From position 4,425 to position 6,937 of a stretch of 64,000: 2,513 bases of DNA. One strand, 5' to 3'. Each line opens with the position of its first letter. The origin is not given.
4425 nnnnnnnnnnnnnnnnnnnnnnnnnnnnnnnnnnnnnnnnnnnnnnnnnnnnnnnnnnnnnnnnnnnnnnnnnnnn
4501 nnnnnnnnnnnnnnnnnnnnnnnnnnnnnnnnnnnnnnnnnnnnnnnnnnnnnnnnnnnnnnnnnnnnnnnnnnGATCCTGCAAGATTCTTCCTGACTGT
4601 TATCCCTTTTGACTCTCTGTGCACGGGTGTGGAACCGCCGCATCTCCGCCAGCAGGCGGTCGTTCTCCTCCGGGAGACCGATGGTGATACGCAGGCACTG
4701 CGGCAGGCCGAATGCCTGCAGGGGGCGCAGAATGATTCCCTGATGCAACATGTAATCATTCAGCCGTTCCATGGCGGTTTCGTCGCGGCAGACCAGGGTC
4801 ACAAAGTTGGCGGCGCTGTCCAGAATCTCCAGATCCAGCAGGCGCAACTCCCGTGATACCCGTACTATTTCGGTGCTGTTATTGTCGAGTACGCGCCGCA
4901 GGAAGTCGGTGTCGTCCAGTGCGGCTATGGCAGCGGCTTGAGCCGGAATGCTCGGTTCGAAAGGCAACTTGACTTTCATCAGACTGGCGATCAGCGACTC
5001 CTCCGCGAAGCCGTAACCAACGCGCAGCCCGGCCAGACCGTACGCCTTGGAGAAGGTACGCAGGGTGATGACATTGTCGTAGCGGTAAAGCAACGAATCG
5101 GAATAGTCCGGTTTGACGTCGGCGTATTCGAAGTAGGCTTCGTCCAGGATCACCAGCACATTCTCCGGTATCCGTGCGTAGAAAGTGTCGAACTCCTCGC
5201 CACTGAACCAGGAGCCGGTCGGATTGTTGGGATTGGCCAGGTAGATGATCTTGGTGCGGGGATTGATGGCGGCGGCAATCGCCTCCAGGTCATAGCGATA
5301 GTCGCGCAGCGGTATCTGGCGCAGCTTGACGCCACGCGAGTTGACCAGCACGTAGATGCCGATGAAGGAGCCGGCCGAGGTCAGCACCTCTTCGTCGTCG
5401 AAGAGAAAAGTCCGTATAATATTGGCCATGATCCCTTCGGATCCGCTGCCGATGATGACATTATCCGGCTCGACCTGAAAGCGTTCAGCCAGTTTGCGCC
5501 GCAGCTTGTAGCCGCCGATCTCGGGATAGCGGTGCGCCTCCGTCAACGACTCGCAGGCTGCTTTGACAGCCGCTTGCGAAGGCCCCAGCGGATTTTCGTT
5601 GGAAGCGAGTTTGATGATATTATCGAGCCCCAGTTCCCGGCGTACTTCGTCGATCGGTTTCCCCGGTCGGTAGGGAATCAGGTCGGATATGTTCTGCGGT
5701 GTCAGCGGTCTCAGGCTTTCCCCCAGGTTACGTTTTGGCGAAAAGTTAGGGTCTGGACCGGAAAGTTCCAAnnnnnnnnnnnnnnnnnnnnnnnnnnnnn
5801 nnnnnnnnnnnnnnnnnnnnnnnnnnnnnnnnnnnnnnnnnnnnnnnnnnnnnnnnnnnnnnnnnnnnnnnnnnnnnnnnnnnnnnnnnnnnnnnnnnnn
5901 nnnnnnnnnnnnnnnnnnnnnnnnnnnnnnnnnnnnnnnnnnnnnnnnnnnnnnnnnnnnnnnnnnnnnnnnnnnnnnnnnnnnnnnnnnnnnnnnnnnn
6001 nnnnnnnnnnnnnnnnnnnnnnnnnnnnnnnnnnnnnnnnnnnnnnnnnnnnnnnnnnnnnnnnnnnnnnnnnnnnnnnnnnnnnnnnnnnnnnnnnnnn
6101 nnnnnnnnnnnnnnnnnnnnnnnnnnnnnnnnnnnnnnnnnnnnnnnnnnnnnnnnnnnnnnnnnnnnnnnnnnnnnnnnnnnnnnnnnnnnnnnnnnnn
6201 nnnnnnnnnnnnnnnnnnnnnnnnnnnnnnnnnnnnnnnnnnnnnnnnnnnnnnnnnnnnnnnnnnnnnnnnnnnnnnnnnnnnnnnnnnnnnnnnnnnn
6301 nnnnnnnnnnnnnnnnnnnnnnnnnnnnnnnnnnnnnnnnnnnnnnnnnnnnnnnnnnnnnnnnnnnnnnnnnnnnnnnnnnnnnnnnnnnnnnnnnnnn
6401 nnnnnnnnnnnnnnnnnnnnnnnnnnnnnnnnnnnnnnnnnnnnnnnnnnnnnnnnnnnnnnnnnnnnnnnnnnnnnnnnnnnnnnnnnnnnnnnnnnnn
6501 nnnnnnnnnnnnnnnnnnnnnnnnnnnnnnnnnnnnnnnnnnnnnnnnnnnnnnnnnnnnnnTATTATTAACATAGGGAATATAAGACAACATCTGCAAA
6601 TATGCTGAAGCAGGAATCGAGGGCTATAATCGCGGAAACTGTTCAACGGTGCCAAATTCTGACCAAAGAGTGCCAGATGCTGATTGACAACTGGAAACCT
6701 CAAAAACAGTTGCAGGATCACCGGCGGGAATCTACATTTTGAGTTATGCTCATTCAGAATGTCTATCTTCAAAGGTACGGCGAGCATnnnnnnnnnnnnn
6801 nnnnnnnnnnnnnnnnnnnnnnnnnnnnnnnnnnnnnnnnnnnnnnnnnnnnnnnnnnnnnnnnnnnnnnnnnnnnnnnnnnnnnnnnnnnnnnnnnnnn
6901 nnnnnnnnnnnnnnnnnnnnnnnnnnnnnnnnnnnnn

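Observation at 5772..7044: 1.27-kb gene-free region: GC-rich structured segment, unannotated 41-aa membrane-peptide ORF, and a ~470-bp AT-rich island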

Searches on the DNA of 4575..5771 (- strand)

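Call 49: search_rna_families(source=L008, start=4600, end=6200, threshold=evalue, max_evalue=1)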
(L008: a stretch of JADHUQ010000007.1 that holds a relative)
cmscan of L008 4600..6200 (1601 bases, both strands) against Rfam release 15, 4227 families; matches with E-value up to 1: 2.
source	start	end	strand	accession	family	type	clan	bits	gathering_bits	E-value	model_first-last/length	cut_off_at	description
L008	5565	5664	+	RF01771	rnk_leader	Cis-reg; leader;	-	24.2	50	0.24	1-109/109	no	Enterobacteria rnk leader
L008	5612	5660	+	RF02837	anti-hemB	Gene; sRNA;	-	19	49.5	0.17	1-81/81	no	Burkholderia RNA 7 (anti-hemB)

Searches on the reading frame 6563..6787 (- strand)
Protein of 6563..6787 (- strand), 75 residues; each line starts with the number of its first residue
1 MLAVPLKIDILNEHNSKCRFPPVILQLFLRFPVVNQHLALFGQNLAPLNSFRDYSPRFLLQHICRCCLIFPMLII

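Call 32: search_protein_families(library=pfam, max_evalue=1, proteins=[window:6563-6787:-])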
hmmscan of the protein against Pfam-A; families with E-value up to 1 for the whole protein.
window:6563-6787:- (75 aa): 1 family
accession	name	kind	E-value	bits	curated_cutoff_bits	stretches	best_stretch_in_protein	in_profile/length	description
PF08057.16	Ery_res_leader2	-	0.24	12.3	25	0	29-36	7-14/14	Erythromycin resistance leader peptide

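Call 33: search_protein_families(library=ncbifam, max_evalue=1, proteins=[window:6563-6787:-])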
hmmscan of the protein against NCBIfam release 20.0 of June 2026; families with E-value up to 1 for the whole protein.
window:6563-6787:- (75 aa): 0 families
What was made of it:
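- On Protein-coding gene (46-aa ORF 6602-6742): No family hit (calls 32, 33).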

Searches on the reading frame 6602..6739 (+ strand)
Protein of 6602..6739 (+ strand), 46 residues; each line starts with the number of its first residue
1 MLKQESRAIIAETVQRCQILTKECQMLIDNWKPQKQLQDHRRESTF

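Call 32: search_protein_families(library=pfam, max_evalue=1, proteins=[window:6602-6739:+])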
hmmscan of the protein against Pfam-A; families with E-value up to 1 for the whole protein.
window:6602-6739:+ (46 aa): 0 families

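Call 33: search_protein_families(library=ncbifam, max_evalue=1, proteins=[window:6602-6739:+])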
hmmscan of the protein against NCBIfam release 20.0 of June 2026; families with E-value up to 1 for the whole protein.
window:6602-6739:+ (46 aa): 0 families
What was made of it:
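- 6602..6742 (+): 46-codon ORF, rejected as a gene. No Pfam or NCBIfam hit (calls 32, 33).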
